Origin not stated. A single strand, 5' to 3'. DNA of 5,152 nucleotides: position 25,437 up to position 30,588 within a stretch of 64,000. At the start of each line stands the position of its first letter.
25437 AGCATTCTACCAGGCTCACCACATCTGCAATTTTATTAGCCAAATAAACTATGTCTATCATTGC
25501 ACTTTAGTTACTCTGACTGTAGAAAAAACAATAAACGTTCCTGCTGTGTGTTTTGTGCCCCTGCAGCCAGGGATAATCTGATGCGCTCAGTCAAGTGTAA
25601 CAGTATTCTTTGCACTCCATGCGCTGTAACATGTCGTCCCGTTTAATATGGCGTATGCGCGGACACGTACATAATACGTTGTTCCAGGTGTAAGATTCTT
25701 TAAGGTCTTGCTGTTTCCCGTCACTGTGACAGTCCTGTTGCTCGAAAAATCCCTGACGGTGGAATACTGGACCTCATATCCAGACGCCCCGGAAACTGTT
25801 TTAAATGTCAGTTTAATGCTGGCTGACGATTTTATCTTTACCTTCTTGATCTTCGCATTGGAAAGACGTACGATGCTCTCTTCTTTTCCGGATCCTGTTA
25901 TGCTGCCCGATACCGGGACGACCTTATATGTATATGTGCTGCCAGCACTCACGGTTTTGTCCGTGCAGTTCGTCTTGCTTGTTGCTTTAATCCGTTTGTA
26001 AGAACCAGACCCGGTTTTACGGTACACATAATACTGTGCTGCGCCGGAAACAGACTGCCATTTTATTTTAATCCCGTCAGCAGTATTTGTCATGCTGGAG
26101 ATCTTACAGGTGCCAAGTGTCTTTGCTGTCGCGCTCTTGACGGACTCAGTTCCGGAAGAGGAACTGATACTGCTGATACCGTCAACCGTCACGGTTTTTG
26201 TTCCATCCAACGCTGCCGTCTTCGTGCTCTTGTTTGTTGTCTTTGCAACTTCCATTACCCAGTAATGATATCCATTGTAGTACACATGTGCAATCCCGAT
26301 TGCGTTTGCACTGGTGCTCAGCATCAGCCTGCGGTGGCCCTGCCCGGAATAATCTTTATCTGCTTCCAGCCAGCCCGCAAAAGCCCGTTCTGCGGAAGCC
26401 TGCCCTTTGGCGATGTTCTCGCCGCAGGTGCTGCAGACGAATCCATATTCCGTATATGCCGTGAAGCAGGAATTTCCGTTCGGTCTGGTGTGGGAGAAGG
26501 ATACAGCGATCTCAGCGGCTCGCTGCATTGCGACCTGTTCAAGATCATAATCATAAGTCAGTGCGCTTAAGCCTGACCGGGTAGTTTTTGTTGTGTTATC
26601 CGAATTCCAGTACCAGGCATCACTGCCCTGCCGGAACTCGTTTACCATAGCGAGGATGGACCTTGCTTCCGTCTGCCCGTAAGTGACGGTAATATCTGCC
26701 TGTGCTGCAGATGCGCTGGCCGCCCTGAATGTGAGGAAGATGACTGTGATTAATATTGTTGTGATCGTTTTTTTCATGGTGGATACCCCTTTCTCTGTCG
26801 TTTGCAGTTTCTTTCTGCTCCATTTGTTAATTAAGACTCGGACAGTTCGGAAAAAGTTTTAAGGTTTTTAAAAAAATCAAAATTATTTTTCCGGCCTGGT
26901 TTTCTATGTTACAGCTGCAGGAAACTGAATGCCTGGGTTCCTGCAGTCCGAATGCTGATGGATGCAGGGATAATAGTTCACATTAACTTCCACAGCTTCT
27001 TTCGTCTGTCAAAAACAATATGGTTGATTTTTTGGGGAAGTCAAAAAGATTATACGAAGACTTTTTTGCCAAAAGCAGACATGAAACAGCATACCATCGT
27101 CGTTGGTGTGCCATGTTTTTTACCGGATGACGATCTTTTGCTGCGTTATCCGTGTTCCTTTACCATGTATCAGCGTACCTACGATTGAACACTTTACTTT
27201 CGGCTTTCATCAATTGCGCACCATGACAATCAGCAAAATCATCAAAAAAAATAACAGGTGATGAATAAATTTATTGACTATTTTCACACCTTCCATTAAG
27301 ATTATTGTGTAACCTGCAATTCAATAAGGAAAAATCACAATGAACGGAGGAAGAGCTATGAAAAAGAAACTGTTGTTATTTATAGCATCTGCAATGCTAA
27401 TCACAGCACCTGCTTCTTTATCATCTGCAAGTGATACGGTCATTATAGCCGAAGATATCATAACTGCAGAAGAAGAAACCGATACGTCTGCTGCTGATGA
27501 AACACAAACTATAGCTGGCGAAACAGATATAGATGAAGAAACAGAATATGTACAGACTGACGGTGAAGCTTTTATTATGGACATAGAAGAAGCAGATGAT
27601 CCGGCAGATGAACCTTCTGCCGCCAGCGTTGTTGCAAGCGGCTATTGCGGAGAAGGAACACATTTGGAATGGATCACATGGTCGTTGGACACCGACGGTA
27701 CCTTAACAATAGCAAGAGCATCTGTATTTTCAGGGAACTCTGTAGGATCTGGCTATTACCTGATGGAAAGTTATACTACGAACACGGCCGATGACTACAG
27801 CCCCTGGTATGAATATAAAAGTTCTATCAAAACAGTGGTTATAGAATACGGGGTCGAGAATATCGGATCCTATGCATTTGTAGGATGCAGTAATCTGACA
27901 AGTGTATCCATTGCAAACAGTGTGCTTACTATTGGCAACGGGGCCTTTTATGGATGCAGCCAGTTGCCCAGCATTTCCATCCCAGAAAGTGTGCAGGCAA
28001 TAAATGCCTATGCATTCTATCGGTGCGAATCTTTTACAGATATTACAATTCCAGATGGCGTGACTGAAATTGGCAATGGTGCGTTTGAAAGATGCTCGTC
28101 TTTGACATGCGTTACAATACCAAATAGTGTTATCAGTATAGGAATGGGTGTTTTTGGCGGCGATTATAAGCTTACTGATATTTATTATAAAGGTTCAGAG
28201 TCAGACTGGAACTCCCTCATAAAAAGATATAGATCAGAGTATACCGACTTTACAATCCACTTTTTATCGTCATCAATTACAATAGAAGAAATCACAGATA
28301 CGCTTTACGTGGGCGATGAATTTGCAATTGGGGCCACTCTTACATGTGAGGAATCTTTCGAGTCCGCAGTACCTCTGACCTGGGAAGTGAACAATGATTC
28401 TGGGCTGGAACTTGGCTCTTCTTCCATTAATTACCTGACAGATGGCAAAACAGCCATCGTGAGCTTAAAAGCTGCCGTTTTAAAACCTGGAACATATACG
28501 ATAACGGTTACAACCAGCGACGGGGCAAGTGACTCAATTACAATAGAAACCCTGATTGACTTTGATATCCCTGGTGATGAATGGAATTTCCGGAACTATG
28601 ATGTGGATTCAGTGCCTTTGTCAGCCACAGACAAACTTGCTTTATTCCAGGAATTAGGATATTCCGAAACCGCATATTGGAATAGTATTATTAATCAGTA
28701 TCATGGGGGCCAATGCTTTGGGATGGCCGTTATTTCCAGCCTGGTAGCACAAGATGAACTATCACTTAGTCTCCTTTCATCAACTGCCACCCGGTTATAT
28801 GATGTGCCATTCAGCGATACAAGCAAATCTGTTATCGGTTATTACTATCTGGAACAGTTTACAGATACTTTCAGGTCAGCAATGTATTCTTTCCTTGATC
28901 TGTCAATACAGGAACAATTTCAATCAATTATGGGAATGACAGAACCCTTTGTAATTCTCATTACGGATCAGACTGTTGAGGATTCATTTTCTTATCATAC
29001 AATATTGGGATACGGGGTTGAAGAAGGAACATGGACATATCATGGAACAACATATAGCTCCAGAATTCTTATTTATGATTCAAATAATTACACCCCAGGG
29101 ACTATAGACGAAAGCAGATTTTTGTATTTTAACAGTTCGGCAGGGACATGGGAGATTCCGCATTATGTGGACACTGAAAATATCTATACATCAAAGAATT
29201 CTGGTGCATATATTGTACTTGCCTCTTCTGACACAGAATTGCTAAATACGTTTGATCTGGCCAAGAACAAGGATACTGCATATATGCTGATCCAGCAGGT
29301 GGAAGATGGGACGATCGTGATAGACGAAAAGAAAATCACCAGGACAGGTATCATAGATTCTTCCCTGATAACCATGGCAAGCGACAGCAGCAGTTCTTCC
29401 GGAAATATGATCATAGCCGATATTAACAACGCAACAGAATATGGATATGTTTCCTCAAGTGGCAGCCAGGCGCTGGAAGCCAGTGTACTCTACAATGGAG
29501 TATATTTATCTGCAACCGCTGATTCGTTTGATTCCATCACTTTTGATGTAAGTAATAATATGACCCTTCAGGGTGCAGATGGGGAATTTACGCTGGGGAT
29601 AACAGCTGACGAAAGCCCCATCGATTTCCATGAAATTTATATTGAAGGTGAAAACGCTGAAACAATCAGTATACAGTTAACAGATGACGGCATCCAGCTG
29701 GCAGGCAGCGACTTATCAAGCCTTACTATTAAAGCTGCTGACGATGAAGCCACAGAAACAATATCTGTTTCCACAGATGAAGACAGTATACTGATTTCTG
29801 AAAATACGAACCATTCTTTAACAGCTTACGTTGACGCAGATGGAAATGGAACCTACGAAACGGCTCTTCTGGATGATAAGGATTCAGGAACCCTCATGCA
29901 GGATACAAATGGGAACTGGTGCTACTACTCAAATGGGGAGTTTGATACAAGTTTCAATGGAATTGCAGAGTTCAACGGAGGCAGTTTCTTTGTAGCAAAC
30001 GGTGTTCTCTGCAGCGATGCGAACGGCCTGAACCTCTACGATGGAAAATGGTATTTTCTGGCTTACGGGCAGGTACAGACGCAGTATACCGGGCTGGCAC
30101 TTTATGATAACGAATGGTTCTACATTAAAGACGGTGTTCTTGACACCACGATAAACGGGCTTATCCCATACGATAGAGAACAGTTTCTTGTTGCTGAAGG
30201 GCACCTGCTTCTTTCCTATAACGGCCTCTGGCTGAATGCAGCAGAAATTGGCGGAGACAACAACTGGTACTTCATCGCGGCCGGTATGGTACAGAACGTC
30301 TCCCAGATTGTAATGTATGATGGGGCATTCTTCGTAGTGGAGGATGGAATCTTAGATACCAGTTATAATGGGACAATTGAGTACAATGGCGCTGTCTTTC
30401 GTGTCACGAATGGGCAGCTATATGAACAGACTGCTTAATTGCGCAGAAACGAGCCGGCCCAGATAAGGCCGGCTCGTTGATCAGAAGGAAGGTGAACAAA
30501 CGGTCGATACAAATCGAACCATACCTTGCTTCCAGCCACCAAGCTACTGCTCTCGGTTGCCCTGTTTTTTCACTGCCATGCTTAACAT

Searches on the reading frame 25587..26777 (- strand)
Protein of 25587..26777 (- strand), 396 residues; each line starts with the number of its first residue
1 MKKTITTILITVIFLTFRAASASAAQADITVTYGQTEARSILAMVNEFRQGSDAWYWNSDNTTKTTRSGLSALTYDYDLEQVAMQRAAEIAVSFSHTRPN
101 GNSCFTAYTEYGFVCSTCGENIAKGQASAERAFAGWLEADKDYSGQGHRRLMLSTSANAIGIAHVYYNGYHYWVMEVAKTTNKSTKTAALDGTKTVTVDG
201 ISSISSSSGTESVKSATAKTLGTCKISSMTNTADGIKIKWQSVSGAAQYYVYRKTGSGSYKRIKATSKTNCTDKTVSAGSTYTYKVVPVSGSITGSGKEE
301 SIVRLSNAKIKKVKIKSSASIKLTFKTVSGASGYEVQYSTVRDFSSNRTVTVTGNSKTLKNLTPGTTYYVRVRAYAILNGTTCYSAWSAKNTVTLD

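Call 57: search_protein_families(library=pfam, proteins=[window:25587-26777:-], max_evalue=0.001)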
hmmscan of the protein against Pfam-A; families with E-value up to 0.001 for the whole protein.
window:25587-26777:- (396 aa): 4 families
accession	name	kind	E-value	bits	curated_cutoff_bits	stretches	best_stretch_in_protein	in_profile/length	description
PF00188.32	CAP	-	4.2e-18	66.7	21.1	1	42-175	1-115/117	Cysteine-rich secretory protein family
PF00041.27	fn3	-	3e-10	40.6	25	1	316-375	11-69/84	Fibronectin type III domain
PF21910.2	GH85_C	-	5.1e-06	27.3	27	0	232-292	16-80/95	GH85 endohexosaminidases, C-terminal domain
PF16656.11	Pur_ac_phosph_N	-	0.00051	21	30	1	318-389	12-87/93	Purple acid Phosphatase, N-terminal domain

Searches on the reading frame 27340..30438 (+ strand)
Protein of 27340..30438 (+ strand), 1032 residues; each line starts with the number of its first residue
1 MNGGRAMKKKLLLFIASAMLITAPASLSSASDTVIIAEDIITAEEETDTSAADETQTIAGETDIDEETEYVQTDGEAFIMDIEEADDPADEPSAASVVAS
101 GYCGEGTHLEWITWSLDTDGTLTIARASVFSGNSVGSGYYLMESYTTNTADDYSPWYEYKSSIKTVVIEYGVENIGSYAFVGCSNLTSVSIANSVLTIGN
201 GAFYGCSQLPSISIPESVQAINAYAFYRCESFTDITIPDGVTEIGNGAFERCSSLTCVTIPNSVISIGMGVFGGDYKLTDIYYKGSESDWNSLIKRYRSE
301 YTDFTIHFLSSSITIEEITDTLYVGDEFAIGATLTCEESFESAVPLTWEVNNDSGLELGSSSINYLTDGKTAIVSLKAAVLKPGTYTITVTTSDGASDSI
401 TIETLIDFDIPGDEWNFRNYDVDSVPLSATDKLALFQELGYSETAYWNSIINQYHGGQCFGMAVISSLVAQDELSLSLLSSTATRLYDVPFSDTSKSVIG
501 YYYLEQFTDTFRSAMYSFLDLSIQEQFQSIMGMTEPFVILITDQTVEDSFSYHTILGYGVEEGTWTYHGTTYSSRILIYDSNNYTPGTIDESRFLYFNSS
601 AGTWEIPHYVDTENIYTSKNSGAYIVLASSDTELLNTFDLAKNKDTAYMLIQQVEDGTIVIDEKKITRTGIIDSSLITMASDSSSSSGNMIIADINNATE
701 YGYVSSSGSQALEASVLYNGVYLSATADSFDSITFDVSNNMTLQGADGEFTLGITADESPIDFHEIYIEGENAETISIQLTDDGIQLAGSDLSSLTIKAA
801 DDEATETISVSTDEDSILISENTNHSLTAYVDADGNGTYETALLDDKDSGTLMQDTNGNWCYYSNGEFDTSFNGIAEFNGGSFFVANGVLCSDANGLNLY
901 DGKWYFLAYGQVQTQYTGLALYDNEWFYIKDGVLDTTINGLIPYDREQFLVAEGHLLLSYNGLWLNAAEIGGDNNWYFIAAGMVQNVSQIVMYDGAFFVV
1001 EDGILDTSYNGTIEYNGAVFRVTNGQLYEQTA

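Call 57: search_protein_families(library=pfam, proteins=[window:27340-30438:+], max_evalue=0.001)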
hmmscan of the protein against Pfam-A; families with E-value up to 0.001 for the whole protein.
window:27340-30438:+ (1032 aa): 2 families
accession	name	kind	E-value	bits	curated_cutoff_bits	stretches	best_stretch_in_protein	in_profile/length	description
PF13306.12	LRR_5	-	2.6e-33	115.1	27.7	1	159-278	10-126/127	BspA type Leucine rich repeat region (6 copies)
PF21540.3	Choline_bind_4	-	8.9e-07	29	27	1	916-935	2-21/21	Choline-binding repeat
